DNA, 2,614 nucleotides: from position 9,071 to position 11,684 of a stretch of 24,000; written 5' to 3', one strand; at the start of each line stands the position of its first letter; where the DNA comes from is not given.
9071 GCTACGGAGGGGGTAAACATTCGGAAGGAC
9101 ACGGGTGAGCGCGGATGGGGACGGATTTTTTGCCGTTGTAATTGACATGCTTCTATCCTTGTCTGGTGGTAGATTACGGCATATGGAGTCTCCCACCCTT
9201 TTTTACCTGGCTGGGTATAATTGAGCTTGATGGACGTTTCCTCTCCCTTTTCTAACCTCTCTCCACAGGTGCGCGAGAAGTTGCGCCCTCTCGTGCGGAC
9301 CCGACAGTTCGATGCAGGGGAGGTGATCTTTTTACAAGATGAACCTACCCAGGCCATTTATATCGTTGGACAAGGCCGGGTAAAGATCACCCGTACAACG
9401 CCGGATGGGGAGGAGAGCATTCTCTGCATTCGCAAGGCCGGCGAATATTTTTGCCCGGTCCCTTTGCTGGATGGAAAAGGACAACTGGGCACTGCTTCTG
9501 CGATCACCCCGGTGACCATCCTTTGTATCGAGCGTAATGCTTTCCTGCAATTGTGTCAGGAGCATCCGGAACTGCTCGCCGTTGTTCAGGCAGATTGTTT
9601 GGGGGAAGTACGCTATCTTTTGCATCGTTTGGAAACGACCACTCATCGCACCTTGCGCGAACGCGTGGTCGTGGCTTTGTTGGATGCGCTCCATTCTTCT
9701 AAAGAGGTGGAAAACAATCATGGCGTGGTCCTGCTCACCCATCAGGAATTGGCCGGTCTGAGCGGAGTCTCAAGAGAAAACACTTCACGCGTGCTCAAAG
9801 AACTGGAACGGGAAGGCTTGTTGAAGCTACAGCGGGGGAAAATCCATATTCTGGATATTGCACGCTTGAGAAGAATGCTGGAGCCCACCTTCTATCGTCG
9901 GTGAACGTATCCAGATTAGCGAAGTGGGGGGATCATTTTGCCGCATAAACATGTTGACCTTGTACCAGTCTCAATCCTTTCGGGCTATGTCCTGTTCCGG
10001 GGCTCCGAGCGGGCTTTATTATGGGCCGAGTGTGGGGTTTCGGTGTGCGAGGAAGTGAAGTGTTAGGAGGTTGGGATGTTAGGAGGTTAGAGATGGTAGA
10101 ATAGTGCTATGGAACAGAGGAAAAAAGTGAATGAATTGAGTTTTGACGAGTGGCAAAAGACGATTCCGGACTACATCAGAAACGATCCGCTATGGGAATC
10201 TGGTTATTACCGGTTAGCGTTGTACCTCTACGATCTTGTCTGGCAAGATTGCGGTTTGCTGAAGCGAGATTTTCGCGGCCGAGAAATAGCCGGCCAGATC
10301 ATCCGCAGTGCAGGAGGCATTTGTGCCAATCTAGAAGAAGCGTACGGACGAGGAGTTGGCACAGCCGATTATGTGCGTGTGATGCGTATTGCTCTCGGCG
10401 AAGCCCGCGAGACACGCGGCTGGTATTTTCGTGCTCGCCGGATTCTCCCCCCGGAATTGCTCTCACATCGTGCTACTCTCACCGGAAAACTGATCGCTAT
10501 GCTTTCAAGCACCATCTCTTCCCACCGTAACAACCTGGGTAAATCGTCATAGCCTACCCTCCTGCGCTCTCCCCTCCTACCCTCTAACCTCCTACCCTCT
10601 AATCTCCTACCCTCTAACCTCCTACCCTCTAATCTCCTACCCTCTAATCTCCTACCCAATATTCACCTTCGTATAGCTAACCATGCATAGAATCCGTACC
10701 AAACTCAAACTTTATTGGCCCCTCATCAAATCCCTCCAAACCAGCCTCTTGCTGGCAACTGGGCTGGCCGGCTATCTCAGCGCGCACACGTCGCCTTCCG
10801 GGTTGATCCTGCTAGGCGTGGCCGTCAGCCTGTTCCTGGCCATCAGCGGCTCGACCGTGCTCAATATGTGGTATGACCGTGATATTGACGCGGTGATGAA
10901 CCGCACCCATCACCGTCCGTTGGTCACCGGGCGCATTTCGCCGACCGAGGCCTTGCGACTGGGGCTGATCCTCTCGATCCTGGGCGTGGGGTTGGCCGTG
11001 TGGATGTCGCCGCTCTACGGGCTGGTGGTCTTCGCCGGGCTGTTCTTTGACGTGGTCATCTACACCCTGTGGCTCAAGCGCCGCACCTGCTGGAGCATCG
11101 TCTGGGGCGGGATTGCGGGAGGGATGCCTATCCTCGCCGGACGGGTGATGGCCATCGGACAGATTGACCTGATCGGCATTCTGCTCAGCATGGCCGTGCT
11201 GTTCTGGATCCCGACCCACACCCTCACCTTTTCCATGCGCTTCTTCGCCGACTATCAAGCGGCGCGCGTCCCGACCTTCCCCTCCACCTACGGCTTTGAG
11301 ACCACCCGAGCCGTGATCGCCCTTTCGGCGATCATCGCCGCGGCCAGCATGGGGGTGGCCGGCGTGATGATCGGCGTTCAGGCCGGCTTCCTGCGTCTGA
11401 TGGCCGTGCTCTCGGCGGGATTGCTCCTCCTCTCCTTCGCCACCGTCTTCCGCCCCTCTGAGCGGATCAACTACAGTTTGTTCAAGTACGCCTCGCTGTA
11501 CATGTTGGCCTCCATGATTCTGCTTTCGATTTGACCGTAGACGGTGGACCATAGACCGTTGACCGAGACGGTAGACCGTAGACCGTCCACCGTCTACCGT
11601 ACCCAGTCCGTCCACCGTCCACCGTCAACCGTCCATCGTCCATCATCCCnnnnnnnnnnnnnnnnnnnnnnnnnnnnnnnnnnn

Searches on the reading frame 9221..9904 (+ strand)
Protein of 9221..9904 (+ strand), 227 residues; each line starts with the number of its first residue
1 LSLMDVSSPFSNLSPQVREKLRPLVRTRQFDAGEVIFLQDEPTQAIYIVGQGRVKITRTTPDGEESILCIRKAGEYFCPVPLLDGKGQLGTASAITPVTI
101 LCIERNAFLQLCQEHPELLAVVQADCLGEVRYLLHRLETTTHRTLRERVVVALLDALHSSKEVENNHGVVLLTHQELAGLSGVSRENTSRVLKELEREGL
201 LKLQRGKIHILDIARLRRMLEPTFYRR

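Call 3: search_protein_families(library=pfam, proteins=[window:9221-9904:+])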
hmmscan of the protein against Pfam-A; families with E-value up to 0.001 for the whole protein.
window:9221-9904:+ (227 aa): 7 families
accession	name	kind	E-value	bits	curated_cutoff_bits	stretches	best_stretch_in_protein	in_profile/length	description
PF00027.35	cNMP_binding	-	1.4e-22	79.9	27.5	1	28-115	2-89/89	Cyclic nucleotide-binding domain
PF13545.12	HTH_Crp_2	-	4.4e-16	59.1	27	1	147-219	1-70/70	Crp-like helix-turn-helix domain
PF00325.26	Crp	-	3.8e-06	27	21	1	172-201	3-32/32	Bacterial regulatory proteins, crp family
PF01047.28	MarR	-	0.00033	20.9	24.6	1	173-202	19-48/59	MarR family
PF13412.12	HTH_24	-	0.00045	20.2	21.9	0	172-202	18-48/48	Winged helix-turn-helix DNA-binding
PF12802.13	MarR_2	-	0.00057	20.4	27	0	165-205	16-54/61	MarR family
PF00392.27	GntR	-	0.00063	19.8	27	0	172-207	24-60/64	Bacterial regulatory proteins, gntR family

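Call 27: find_related_loci(query=window:9230-9904:+, collection=metagenome_contigs, flank=8000)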
Query window:9230-9904:+ (224 aa) in metagenome_contigs; peptide patterns used: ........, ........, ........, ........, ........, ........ (x = any residue, [..] = any of these).
164 stretches matched a pattern; 5 encode a relative of the query (tblastn E <= 1e-3); 5 distinct loci.
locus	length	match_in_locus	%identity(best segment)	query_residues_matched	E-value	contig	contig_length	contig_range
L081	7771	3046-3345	31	22-120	2e-9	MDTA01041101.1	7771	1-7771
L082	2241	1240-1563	29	17-120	5e-9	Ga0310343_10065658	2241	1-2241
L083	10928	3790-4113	30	17-120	6e-9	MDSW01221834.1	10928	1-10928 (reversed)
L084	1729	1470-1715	33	25-108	7e-7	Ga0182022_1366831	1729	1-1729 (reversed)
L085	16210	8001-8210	33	4-62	2e-5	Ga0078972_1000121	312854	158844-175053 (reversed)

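Call 28: find_homologous_proteins(query=window:9230-9904:+, max_evalue=1e-20)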
Query window:9230-9904:+ (224 aa): 31 proteins with E <= 1e-20 among 859 candidates.
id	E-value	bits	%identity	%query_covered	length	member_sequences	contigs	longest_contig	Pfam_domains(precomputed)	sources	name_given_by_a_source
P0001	1.3e-141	488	100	100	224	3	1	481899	PF13545.13,PF00027.36,PF00325.27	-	-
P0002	4.9e-121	420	88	100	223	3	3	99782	PF13545.13,PF00027.36,PF00325.27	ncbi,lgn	-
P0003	4.9e-96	339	70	99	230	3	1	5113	PF13545.13,PF00027.36,PF00325.27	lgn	-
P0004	3.8e-95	336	69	100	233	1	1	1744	PF13545.13,PF00027.36,PF00325.27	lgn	-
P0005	6.1e-95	335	68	98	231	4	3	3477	PF13545.13,PF00027.36,PF00325.27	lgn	-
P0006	3.5e-92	326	68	97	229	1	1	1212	PF13545.13,PF00027.36,PF00325.27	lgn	-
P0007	2.2e-84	301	66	95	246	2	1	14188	PF13412.13,PF13545.13,PF00027.36,PF00325.27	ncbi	-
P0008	4.6e-84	300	64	100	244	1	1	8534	PF13412.13,PF13545.13,PF00027.36,PF00325.27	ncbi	-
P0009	7.3e-82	292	67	92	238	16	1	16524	PF13412.13,PF13545.13,PF00027.36,PF00325.27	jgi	jgi:CRP-like cAMP-binding protein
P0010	2.4e-63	232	52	96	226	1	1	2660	PF13545.13,PF00027.36,PF00325.27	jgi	jgi:CRP-like cAMP-binding protein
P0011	1.8e-62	229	52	97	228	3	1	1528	PF13545.13,PF00027.36,PF00325.27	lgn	-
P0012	5.9e-62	227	52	96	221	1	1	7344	PF00392.28,PF13545.13,PF00027.36,PF00325.27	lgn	-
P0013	1.5e-61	226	51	96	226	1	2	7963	PF01047.29,PF13545.13,PF00027.36,PF00325.27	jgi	jgi:CRP-like cAMP-binding protein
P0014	7.2e-61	224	54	94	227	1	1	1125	PF00392.28,PF13545.13,PF00027.36,PF00325.27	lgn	-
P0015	1.2e-59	220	52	90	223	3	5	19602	PF13545.13,PF00027.36,PF00325.27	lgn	-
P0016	1.4e-57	213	51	95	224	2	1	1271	PF13545.13,PF00027.36,PF00325.27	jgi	-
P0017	5.8e-57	211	50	93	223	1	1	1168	PF13545.13,PF00027.36,PF00325.27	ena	-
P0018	1.7e-56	210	51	96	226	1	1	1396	PF12802.14,PF13545.13,PF00027.36,PF00325.27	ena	-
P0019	5.4e-54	201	50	95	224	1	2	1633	PF13545.13,PF00027.36,PF00325.27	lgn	-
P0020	5.6e-53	198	49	95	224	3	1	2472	PF13545.13,PF00027.36,PF00325.27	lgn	-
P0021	1.4e-48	184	45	96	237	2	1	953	PF13545.13,PF00027.36,PF00325.27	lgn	-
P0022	6.5e-47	178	52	82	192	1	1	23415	PF13545.13,PF00027.36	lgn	-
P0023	2.6e-35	140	64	53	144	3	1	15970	PF13412.13,PF13545.13,PF00325.27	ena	-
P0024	7.4e-23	100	31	96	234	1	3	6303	PF13545.13,PF00027.36,PF00325.27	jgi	jgi:CRP/FNR family cyclic AMP-dependent transcriptional regulator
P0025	1.3e-22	99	31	96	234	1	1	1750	PF13545.13,PF00027.36,PF00325.27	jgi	jgi:CRP/FNR family cyclic AMP-dependent transcriptional regulator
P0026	1.4e-22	99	32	96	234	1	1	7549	PF13545.13,PF00027.36,PF00325.27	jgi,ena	-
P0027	2.6e-22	98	32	95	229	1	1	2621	PF13545.13,PF00027.36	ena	-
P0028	6.7e-22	97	32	95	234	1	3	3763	PF13545.13,PF00027.36,PF00325.27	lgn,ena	-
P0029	2.8e-21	94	33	87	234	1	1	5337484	PF13545.13,PF00027.36,PF00325.27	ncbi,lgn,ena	-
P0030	3.4e-21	94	35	84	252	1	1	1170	PF13545.13,PF00027.36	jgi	jgi:CRP/FNR family transcriptional regulator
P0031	8.4e-21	93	31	95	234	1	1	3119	PF13545.13,PF00027.36,PF00325.27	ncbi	-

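Call 29: find_encoding_contigs(protein=P0009, flank=8000, max_places=2)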
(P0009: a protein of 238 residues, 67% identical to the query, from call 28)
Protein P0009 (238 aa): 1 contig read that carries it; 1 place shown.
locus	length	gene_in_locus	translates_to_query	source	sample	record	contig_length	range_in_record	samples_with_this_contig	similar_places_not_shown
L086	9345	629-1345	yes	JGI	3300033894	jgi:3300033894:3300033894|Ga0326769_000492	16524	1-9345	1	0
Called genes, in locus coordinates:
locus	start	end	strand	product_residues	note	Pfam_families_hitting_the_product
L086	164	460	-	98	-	-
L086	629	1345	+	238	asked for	PF00027:cNMP_binding, PF13545:HTH_Crp_2, PF00325:Crp, PF13412:HTH_24 (faint)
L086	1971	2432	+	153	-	PF13404:HTH_AsnC-type, PF13412:HTH_24, PF22482:AsnC_trans_reg_3, PF01037:AsnC_trans_reg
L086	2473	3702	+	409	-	PF03435:Sacchrp_dh_NADP, PF16653:Sacchrp_dh_C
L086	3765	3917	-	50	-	PF04964:Flp_Fap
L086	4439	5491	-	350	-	PF02775:TPP_enzyme_C, PF12367:PFO_beta_C (weak)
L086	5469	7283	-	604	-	PF01558:POR, PF01855:POR_N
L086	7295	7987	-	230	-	PF00392:GntR (faint), PF07729:FCD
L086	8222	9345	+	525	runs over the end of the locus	-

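Call 30: find_encoding_contigs(protein=P0007, flank=8000, max_places=2)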
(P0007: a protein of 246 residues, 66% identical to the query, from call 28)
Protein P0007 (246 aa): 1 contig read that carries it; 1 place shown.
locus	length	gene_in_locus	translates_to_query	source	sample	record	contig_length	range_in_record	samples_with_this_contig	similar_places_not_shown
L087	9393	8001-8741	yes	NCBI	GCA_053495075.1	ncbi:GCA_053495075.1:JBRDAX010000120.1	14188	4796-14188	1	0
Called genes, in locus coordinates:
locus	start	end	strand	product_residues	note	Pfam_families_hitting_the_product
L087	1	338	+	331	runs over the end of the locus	PF03320:FBPase_glpX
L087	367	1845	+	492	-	PF02788:RuBisCO_large_N, PF00016:RuBisCO_large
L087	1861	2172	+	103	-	PF00101:RuBisCO_small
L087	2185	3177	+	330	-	PF00485:PRK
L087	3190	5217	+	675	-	PF00456:Transketolase_N, PF02779:Transket_pyr, PF22613:Transketolase_C_1, PF02780:Transketolase_C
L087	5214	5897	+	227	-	PF00834:Ribul_P_3_epim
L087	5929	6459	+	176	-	PF01909:NTP_transf_2, PF18765:Polbeta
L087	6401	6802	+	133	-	PF01934:HepT-like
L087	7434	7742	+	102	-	-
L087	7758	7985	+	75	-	PF13098:Thioredoxin_2 (weak)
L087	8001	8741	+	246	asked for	PF00027:cNMP_binding, PF13545:HTH_Crp_2, PF00325:Crp, PF13412:HTH_24 (faint)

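Call 31: find_encoding_contigs(protein=P0015, flank=8000, max_places=2)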
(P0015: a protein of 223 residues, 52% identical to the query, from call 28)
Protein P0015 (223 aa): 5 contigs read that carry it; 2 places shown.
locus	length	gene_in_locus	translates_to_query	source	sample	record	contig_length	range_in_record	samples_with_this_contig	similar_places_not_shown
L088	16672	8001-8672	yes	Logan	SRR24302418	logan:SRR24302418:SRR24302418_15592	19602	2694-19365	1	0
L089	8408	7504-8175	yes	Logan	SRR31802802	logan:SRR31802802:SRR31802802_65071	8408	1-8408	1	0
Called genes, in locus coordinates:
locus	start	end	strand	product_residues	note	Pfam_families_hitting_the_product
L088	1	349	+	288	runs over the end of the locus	PF01040:UbiA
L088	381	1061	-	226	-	PF00027:cNMP_binding, PF13545:HTH_Crp_2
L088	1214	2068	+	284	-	-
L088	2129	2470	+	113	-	PF07883:Cupin_2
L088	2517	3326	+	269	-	-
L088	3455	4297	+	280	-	PF00037:Fer4 (faint), PF12838:Fer4_7 (faint), PF12801:Fer4_5, PF14697:Fer4_21 (faint), PF13237:Fer4_10 (weak)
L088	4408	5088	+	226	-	PF00027:cNMP_binding, PF13545:HTH_Crp_2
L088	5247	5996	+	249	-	-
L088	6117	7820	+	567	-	PF13486:Dehalogenase (faint), PF12838:Fer4_7 (weak), PF13484:Fer4_16 (weak)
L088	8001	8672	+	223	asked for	PF00027:cNMP_binding, PF13545:HTH_Crp_2, PF00325:Crp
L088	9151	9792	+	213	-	-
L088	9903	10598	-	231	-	-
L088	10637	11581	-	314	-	PF14522:Cytochrome_C7 (faint)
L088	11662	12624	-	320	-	PF14522:Cytochrome_C7 (faint), PF14537:Cytochrom_c3_2 (faint)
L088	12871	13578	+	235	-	PF00027:cNMP_binding, PF13545:HTH_Crp_2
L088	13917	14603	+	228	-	PF00027:cNMP_binding, PF13545:HTH_Crp_2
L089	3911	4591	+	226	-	PF00027:cNMP_binding, PF13545:HTH_Crp_2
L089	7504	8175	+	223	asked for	PF00027:cNMP_binding, PF13545:HTH_Crp_2, PF00325:Crp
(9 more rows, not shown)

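Call 40: search_protein_representatives(protein=window:9230-9904:+)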
Query: 224 residues. Proteins with E-value up to 0.001 (for the whole library): 29947; up to 1e-10: 4791; up to 1e-30: 17. The best 150 are listed.
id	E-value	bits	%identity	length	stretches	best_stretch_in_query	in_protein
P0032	8.1e-51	189.3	47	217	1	11-215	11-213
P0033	6.8e-50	186.3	47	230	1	13-215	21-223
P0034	3.0e-48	181.0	45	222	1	9-216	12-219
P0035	1.4e-45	172.2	43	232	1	13-219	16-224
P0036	2.2e-44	168.3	43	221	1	7-215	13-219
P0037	1.2e-40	156.1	41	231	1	4-217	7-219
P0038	6.3e-38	147.2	38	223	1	7-209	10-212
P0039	6.8e-37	143.9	40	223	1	19-215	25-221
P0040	9.2e-36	140.2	38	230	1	10-217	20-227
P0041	2.4e-35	138.8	45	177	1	47-216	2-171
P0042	7.9e-35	137.1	37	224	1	7-214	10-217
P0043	2.2e-33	132.4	29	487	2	7-218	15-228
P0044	8.1e-33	130.5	40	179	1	50-215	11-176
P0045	2.0e-32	129.3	35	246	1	11-219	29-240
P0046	3.3e-32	128.5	26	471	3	3-136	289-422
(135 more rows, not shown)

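Call 50: search_protein_families(library=ncbifam, proteins=[window:9230-9904:+], max_evalue=0.01)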
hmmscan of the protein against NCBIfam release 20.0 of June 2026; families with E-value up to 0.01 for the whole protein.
window:9230-9904:+ (224 aa): 15 families
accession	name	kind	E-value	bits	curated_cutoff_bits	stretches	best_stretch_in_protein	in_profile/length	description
NF010499.0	PRK13918.1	equivalog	6.1e-17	61.8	274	1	18-216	8-200/205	CRP/FNR family transcriptional regulator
NF008732.0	PRK11753.1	equivalog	3e-15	56.3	266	1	22-204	23-206/214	cAMP-activated global transcriptional regulator CRP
NF006901.0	PRK09392.1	equivalog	1.8e-14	53.6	211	1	25-220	33-224/236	transcriptional activator FtrB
NF050806.1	TransRegFixKCaul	equivalog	5.4e-14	51.9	300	1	24-217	25-214/215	transcriptional regulator FixK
NF052518.1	TransRegLdrP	equivalog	1.6e-13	51.1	300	1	26-215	3-186/195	transcriptional regulator LdrP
TIGR03697.1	NtcA_cyano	equivalog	1.7e-12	47.5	244.95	1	30-213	1-188/193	global nitrogen regulator NtcA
NF041163.2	encap_f2b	equivalog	9.9e-11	41.4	400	1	16-120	89-194/450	family 2B encapsulin nanocompartment shell protein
NF045989.1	TransRegFnrLRhodb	equivalog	5e-09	35.7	300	1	21-214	35-232/245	transcriptional regulator FnrL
NF053664.1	TransRegPtrACyano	equivalog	8.1e-08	31.8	300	1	28-205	18-187/196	Crp/Fnr family transcriptional regulator PtrA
NF050815.1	TransActFtrBCaul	equivalog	3.1e-07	29.9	300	1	25-197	35-204/251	transcriptional activator FtrB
NF058543.1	ActPatMycb56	equivalog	6.3e-06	25.3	460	1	17-110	14-106/317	acetyltransferase Pat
TIGR03896.1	cyc_nuc_ocin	subfamily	0.00025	20.5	161.05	1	25-108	164-247/317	bacteriocin-type transport-associated protein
NF008365.0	PRK11161.1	subfamily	0.00062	19.1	228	1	23-216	48-242/250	fumarate/nitrate reduction transcriptional regulator Fnr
TIGR02812.1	fadR_gamma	equivalog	0.0064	16.2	249.2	1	164-204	26-66/235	fatty acid metabolism transcriptional regulator FadR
NF003444.0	PRK04984.1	equivalog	0.0094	15.5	189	0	164-204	27-67/239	fatty acid metabolism transcriptional regulator FadR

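Call 51: search_solved_structures(query=window:9230-9904:+, max_evalue=0.00001, show_alignments=2)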
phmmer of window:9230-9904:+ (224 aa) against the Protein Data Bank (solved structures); distinct sequences matched with E-value up to 0.00001: 68 (the best 60 are shown).
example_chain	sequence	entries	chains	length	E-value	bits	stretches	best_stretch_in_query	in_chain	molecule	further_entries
4ev0_A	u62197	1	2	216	1e-19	74.6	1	6-214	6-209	Transcription regulator, Crp family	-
3h3z_A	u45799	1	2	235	2.6e-19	73.3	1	23-218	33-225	Cyclic nucleotide-binding protein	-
3fx3_A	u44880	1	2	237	2.7e-19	73.2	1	23-218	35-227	Cyclic nucleotide-binding protein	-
7pza_A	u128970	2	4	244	3.1e-18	69.8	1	18-219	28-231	Putative cAMP-binding protein-catabolite gene activator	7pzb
3dkw_A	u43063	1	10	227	9.1e-18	68.2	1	7-214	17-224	DNR protein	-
3h3u_A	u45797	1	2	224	1.7e-16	64.1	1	7-215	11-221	PROBABLE TRANSCRIPTIONAL REGULATORY PROTEIN (PROBABLY CRP/FNR-FAMILY)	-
3mzh_A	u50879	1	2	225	1.7e-16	64.1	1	7-215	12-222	PROBABLE TRANSCRIPTIONAL REGULATORY PROTEIN (PROBABLY CRP/FNR-FAMILY)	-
3d0s_A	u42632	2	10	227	1.8e-16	64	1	7-215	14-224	TRANSCRIPTIONAL REGULATORY PROTEIN | PROBABLE TRANSCRIPTIONAL REGULATORY PROTEIN (PROBABLY CRP/ FNR-FAMILY)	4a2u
3i54_A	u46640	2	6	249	2.5e-16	63.6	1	7-215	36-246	Transcriptional regulator, Crp/Fnr family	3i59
2xgx_A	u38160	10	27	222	1.9e-14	57.4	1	23-211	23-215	GLOBAL NITROGEN REGULATOR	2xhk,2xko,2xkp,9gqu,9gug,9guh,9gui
5i2d_G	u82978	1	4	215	6e-14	55.8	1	25-215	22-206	Transcriptional regulator, Crp family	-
3b02_A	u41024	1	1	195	6.6e-14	55.6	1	26-215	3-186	Transcriptional regulator, Crp family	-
4cyd_A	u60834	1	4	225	1.5e-13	54.5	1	7-215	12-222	PROBABLE TRANSCRIPTION REGULATOR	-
4byy_A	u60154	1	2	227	1.6e-13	54.4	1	7-215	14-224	TRANSCRIPTIONAL REGULATOR, CRP/FNR FAMILY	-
3r6s_A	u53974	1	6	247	2.1e-13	54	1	7-215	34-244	transcription regulator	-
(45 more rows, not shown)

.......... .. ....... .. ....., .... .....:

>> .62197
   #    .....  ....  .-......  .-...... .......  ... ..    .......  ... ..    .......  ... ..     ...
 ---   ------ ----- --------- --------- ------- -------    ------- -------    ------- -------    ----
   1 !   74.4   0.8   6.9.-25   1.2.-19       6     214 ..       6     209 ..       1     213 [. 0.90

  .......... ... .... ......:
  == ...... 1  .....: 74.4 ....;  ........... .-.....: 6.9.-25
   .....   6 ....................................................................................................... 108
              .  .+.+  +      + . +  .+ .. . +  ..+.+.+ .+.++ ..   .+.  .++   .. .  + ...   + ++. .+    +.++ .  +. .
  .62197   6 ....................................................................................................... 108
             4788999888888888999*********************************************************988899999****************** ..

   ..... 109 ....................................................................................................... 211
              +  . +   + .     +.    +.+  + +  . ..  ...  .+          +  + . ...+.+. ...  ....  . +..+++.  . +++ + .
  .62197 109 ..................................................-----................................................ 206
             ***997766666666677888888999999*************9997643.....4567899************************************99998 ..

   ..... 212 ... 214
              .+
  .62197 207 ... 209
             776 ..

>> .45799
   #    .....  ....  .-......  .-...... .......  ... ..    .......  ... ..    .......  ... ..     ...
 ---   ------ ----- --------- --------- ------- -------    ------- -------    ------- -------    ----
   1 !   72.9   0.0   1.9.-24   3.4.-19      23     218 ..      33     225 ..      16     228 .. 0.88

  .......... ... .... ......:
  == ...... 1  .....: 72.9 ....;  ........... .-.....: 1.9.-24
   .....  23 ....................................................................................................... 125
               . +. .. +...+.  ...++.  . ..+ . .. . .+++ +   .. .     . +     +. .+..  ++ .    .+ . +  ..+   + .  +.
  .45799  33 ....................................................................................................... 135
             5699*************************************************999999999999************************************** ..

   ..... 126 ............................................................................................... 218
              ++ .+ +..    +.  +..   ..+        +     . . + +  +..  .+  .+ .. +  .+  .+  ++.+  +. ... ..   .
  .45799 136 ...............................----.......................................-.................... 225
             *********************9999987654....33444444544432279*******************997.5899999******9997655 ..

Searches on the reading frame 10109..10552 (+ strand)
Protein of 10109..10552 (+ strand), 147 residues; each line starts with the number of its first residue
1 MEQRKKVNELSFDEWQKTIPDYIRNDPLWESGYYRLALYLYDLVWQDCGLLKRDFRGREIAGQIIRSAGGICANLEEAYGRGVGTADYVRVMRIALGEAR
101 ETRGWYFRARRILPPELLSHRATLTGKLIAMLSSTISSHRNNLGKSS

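Call 3: search_protein_families(library=pfam, proteins=[window:10109-10552:+])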
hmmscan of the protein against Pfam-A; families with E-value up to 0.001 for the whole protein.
window:10109-10552:+ (147 aa): 1 family
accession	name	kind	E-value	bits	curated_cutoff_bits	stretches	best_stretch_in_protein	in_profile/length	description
PF05635.17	23S_rRNA_IVP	-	6.5e-10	39.6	33.8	1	58-111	29-81/106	23S rRNA-intervening sequence protein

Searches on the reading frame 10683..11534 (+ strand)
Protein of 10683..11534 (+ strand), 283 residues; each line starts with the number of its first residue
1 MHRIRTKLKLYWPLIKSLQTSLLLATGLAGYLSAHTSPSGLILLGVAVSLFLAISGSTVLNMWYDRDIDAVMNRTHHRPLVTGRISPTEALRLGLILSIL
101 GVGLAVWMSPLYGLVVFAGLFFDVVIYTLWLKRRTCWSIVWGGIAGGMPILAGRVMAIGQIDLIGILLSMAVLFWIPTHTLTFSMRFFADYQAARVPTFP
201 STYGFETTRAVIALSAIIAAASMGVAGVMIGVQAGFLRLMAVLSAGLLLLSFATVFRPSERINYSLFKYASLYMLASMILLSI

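Call 3: search_protein_families(library=pfam, proteins=[window:10683-11534:+])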
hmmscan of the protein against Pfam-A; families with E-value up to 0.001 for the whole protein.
window:10683-11534:+ (283 aa): 1 family
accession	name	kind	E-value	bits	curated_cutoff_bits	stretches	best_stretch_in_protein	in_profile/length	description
PF01040.23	UbiA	-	4.7e-50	170.6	34.2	1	24-260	2-236/250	UbiA prenyltransferase family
